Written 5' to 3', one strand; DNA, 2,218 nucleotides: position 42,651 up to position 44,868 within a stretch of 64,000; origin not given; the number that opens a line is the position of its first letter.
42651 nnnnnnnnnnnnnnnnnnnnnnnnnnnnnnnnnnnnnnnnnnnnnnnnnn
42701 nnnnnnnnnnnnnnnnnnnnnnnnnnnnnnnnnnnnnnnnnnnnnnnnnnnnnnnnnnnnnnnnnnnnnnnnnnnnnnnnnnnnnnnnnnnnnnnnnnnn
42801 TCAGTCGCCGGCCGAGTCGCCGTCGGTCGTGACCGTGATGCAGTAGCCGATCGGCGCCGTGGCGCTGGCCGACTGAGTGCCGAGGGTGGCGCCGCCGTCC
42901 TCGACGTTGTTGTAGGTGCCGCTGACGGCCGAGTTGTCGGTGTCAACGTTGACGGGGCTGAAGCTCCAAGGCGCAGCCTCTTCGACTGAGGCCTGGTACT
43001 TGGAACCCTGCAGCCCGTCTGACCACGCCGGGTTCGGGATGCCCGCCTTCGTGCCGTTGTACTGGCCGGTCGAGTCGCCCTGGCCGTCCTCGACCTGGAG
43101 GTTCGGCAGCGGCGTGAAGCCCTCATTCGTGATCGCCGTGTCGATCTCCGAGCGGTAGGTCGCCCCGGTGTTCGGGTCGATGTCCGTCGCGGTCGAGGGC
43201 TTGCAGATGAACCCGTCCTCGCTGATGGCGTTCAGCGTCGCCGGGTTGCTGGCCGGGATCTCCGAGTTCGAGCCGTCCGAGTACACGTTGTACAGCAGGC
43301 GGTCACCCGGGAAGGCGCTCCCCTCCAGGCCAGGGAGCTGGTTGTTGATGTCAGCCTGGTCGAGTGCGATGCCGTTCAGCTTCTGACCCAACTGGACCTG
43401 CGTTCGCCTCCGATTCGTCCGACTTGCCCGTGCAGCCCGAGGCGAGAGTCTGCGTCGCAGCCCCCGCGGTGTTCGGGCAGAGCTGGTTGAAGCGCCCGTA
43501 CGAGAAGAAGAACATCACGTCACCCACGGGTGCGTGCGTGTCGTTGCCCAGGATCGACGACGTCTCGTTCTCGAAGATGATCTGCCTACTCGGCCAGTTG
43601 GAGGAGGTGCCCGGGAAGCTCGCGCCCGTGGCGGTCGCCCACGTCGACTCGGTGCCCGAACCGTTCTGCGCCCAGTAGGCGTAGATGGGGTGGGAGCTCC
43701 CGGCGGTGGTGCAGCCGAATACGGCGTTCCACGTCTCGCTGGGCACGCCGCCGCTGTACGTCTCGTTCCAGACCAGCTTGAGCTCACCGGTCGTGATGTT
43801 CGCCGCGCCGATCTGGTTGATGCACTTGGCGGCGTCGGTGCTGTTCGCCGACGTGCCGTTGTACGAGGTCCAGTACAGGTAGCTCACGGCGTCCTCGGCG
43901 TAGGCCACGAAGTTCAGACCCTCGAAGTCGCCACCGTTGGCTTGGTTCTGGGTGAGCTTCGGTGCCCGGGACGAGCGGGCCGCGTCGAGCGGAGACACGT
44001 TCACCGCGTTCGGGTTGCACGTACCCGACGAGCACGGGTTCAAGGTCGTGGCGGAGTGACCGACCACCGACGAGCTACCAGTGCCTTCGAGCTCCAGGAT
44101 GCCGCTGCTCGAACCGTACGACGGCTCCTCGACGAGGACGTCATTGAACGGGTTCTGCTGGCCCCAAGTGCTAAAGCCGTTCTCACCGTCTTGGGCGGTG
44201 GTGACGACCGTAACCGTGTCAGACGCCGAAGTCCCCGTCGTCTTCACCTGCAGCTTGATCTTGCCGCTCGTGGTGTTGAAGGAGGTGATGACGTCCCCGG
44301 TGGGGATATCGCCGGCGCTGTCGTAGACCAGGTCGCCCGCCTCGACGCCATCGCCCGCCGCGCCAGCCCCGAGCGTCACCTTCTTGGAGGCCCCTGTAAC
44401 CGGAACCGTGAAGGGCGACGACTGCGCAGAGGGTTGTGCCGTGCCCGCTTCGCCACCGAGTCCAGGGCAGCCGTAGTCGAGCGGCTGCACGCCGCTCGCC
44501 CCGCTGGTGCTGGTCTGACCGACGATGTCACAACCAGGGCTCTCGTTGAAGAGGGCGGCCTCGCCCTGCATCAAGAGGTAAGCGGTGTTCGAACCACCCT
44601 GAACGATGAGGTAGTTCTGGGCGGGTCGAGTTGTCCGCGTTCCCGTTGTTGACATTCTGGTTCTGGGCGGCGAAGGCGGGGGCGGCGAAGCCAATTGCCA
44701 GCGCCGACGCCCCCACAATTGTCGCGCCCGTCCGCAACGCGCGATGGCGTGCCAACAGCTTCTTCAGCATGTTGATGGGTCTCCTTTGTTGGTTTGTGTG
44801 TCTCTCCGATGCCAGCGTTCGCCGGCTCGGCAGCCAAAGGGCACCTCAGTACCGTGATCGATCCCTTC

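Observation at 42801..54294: Atypical pst operon: pstC-pstA-pstB followed by, not preceded by, PstS-like genes, translationally coupled to two membrane-anchored giant PstS-like proteins and a sortase homolog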

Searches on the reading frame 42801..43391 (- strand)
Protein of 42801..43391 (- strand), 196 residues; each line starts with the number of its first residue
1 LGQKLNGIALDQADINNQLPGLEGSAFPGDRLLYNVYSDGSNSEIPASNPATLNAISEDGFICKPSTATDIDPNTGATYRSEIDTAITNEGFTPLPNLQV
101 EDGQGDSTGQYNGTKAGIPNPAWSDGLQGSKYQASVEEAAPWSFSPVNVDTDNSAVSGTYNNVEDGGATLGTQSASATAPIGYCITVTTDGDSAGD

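Call 6: search_protein_families(library=pfam, proteins=[window:42801-43391:-], max_evalue=0.01)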
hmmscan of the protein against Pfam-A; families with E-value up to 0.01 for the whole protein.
window:42801-43391:- (196 aa): 0 families

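Call 7: search_protein_families(library=ncbifam, proteins=[window:42801-43391:-], max_evalue=0.01)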
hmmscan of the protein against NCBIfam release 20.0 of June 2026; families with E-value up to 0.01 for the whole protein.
window:42801-43391:- (196 aa): 0 families

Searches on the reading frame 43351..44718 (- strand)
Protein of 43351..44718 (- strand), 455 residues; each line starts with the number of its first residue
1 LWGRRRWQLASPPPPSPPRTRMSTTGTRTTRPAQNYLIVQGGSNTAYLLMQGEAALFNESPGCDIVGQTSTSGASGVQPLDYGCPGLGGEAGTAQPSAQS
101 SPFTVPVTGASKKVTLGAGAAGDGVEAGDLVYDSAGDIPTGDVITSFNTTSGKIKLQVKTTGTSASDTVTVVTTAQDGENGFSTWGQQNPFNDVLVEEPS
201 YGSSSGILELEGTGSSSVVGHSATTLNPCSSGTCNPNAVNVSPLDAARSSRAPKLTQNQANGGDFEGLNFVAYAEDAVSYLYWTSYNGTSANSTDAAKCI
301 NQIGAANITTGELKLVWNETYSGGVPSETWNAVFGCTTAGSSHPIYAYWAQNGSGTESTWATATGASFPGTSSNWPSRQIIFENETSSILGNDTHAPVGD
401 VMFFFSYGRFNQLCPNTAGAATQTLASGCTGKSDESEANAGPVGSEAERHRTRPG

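Call 6: search_protein_families(library=pfam, proteins=[window:43351-44718:-], max_evalue=0.01)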
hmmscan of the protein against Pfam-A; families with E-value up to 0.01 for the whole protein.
window:43351-44718:- (455 aa): 0 families

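Call 7: search_protein_families(library=ncbifam, proteins=[window:43351-44718:-], max_evalue=0.01)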
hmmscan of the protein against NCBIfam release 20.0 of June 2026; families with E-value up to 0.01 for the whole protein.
window:43351-44718:- (455 aa): 0 families

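Call 25: find_homologous_proteins(query=window:43351-44718:-, max_evalue=0.001)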
Query window:43351-44718:- (455 aa): 133 proteins with E <= 0.001 among 8000 candidates; the best 120 are listed.
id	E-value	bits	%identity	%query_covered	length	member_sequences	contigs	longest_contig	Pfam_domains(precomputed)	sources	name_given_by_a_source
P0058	3.6e-265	898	100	89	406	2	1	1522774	-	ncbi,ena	-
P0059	2.4e-229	780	88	88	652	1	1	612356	-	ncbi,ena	-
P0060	9.9e-224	761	83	92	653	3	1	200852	-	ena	-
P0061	2.2e-179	615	70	93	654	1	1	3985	-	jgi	jgi:hypothetical protein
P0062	5.0e-176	604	70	90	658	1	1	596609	-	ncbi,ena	-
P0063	5.3e-169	581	73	84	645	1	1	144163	-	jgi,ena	-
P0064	1.5e-143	497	62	90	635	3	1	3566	-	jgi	jgi:hypothetical protein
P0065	3.1e-136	473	58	92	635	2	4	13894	-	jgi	jgi:hypothetical protein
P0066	1.1e-135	471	60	91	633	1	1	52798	-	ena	-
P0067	8.8e-135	468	60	84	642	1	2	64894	-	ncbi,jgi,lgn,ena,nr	ncbi:MAG TPA: hypothetical protein VMF35_06110 [Acidimicrobiales bacterium]|nr:hypothetical protein 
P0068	6.3e-132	459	61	88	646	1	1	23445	-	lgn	-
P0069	4.3e-129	449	57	91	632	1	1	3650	-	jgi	jgi:hypothetical protein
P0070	3.1e-128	447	56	92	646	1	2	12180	-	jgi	jgi:hypothetical protein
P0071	3.2e-128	447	60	86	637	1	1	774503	-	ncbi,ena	-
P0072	3.7e-127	443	55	90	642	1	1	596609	-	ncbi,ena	-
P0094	6.0e-75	271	47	84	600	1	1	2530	PF12849.13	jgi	-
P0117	9.8e-58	214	40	87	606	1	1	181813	PF12849.13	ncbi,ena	-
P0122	1.5e-51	194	39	87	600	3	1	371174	PF12849.13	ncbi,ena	-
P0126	4.3e-48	182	43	54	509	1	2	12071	PF12849.13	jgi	jgi:ABC-type phosphate transport system substrate-binding protein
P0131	1.8e-45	174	42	53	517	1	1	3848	PF12849.13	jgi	jgi:ABC-type phosphate transport system substrate-binding protein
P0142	1.0e-37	148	38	52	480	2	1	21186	PF12849.13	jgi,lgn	jgi:ABC-type phosphate transport system substrate-binding protein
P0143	1.4e-37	148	41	54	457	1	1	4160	PF12849.13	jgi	jgi:ABC-type phosphate transport system substrate-binding protein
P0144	2.8e-37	147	37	53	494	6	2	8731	PF12849.13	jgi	jgi:ABC-type phosphate transport system substrate-binding protein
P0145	4.4e-36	143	38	53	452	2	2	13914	PF12849.13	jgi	jgi:ABC-type phosphate transport system substrate-binding protein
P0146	6.5e-35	139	39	52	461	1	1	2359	PF12849.13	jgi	jgi:hypothetical protein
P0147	3.8e-34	136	38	50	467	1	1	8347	PF12849.13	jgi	jgi:ABC-type phosphate transport system substrate-binding protein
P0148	6.9e-33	132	39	52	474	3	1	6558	PF12849.13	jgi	jgi:ABC-type phosphate transport system substrate-binding protein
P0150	5.0e-32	129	36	55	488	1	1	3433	PF12849.13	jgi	jgi:ABC-type phosphate transport system substrate-binding protein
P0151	5.5e-32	129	36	55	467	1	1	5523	PF12849.13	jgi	jgi:ABC-type phosphate transport system substrate-binding protein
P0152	1.1e-31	128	39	52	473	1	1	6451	PF12849.13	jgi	jgi:ABC-type phosphate transport system substrate-binding protein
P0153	2.4e-31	127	40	54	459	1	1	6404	PF12849.13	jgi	jgi:ABC-type phosphate transport system substrate-binding protein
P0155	6.6e-31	126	34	57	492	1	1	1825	PF12849.13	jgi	jgi:ABC-type phosphate transport system substrate-binding protein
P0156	7.5e-31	126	41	53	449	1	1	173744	PF12849.13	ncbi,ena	-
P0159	1.3e-30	125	34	56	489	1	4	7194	PF12849.13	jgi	jgi:ABC-type phosphate transport system substrate-binding protein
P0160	1.4e-30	125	35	50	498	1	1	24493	PF12849.13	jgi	jgi:ABC-type phosphate transport system substrate-binding protein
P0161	2.0e-29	121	35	56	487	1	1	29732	PF12849.13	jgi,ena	-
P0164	3.9e-28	117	36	54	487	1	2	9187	PF12849.13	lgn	-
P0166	5.5e-27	113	34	57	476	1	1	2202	PF12849.13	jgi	jgi:hypothetical protein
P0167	9.3e-27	112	37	50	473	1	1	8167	PF12849.13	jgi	jgi:ABC-type phosphate transport system substrate-binding protein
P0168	9.3e-27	112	34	53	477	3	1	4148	PF12849.13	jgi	jgi:ABC-type phosphate transport system substrate-binding protein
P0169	1.8e-26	111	37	57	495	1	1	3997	PF12849.13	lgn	-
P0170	1.9e-26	111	37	56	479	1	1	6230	PF12849.13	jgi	jgi:ABC-type phosphate transport system substrate-binding protein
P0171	6.9e-26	109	36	52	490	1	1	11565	PF12849.13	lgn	-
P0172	1.5e-25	108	36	54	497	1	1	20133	PF12849.13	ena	-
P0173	1.8e-25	108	34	65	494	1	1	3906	PF12849.13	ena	-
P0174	1.3e-24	105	36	64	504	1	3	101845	PF12849.13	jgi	jgi:ABC-type phosphate transport system substrate-binding protein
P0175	1.7e-24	105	32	57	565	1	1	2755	PF12849.13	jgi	jgi:ABC-type phosphate transport system substrate-binding protein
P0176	1.2e-23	102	31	57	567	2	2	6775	PF12849.13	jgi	jgi:ABC-type phosphate transport system substrate-binding protein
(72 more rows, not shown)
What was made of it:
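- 42801..44770 (-): Third PstS-fold protein (~650 aa, signal peptide, no membrane anchor), with 1-nt insertions at 44625 and 43401. 133 homologs, the distant ones carrying PF12849 (call 25).
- On PstS / PBP_like_2 (for the 900-aa and 650-aa proteins): Distant homologs of the 650-aa protein do carry PF12849 (call 25).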

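Call 41: predict_structure(alignment_id=A2)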
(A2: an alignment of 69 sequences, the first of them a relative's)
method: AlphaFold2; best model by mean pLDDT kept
length: 652 residues; sequences in the alignment: 69
mean_pLDDT: 81.8   pTM: 0.84
mean pLDDT of the five models: 81.8, 80.7, 78.0, 76.3, 72.1
residues with pLDDT >= 90: 323; 70-90: 216; 50-70: 37; < 50: 76
segments of 3 or more residues with pLDDT < 50: 1-44, 86-89, 232-254
pLDDT, mean of each block of 10 residues (from residue 1): 36 32 28 33 53 87 93 84 52 64 74 90 93 90 94 92 94 94 93 82 83 73 77 43 42 60 88 62 92 95 88 95 95 92 96 95 90 87 84 91 94 95 92 87 88 94 94 85 93 89 90 95 90 95 94 87 76 90 86 85 85 93 86 93 79 48
secondary structure, 60 per line:
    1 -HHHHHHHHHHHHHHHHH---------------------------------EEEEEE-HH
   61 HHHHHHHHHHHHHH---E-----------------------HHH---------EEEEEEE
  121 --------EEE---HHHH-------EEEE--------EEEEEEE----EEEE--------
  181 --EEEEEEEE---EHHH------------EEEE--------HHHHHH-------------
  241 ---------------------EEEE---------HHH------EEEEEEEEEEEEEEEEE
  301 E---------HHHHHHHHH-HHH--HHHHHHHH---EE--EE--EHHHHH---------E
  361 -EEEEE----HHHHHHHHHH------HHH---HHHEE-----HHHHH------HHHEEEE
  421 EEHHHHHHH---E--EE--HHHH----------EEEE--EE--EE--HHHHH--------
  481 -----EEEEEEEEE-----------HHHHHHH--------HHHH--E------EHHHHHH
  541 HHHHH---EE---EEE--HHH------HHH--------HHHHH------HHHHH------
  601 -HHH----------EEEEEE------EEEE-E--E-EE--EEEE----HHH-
elements in order: H2-18 E52-57 H59-74 E114-120 E129-131 H135-138 E146-149 E158-164 E169-172 E183-190 E210-213 H222-227 E262-265 E284-301 H311-319 H326-333 H346-350 E362-366 H371-380 H403-407 E417-422 H423-429 H440-443 E454-457 H468-472 E486-494 H506-512 H521-524 H535-545 E554-556 H579-583 H590-594 E615-620 E627-630 E641-644
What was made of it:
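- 42801..44770 (-): AlphaFold2 model pLDDT 82, pTM 0.84 (call 41).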

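Call 46: fold_search(model_id=the predicted structure, library=pdb)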
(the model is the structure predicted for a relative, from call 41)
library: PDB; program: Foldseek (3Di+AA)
matches with E <= 10: 452; with E <= 0.001: 16
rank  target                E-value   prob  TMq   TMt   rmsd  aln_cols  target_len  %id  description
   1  9l8j_A                2.8e-06  1.00  0.22  0.52   6.4       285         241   15  Crystal structure of a putative phosphate binding protein from Synechocystis sp. PCC 6803 reveals an evolutionary hots (released 2025-12-31)
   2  9l8j_B                3.6e-06  1.00  0.20  0.47   6.8       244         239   14  Crystal structure of a putative phosphate binding protein from Synechocystis sp. PCC 6803 reveals an evolutionary hots (released 2025-12-31)
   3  9l8j_D                4.3e-06  1.00  0.20  0.48   7.7       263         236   15  Crystal structure of a putative phosphate binding protein from Synechocystis sp. PCC 6803 reveals an evolutionary hots (released 2025-12-31)
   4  4jwo                  1.4e-05  1.00  0.23  0.47   7.1       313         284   13  The crystal structure of a possible phosphate binding protein from Planctomyces limnophilus DSM 3776 (released 2013-04-24)
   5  4gd5_A                2.1e-05  1.00  0.21  0.50   7.4       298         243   11  X-ray Crystal Structure of a Putative Phosphate ABC Transporter Substrate-Binding Protein with Bound Phosphate from Cl (released 2012-08-15)
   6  4pqj_C                2.2e-05  1.00  0.24  0.51   8.2       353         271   12  Crystal structure of a phosphate binding protein (released 2015-03-18)
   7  4q8r                  3.1e-05  1.00  0.21  0.50   7.6       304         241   11  Crystal structure of a Phosphate Binding Protein (PBP-1) from Clostridium perfringens (released 2014-11-05)
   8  4pqj_A                4.5e-05  1.00  0.24  0.51   7.3       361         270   13  Crystal structure of a phosphate binding protein (released 2015-03-18)
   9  4omb_A                9.2e-05  1.00  0.22  0.42  10.1       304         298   14  Phosphate binding protein (released 2014-12-10)
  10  1twy_B                3.6e-04  1.00  0.21  0.50   5.9       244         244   14  Crystal structure of an ABC-type phosphate transport receptor from Vibrio cholerae (released 2004-12-21)
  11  4f1v                  4.1e-04  0.99  0.24  0.38  10.6       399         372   13  Subatomic resolution structure of a high affinity periplasmic phosphate-binding protein (PfluDING) bound with phosphate  (released 2012-05-23)
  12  4exl_C                4.9e-04  1.00  0.20  0.45   5.4       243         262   14  Crystal structure of phosphate ABC transporter, periplasmic phosphate-binding protein PstS 1 (PBP1) from Streptococcus (released 2012-05-30)
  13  1twy_F                7.1e-04  1.00  0.21  0.50   5.6       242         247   13  Crystal structure of an ABC-type phosphate transport receptor from Vibrio cholerae (released 2004-12-21)
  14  1pc3_MODEL_1_A        7.5e-04  1.00  0.25  0.44   7.2       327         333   13  Crystal structure of the extracellular phosphate ABC transport receptor (PstS-1) and immunodominant antigen of (released 2004-05-18)
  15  1twy_A                8.0e-04  1.00  0.21  0.47   5.8       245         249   12  Crystal structure of an ABC-type phosphate transport receptor from Vibrio cholerae (released 2004-12-21)
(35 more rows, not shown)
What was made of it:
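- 42801..44770 (-): The top 24 Foldseek hits are phosphate-binding proteins (call 46).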

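Call 76: search_protein_families(library=ncbifam, proteins=[P0062], max_evalue=0.001)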
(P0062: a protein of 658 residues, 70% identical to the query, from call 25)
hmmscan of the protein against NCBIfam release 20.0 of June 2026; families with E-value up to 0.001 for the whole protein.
P0062 (658 aa): 0 families
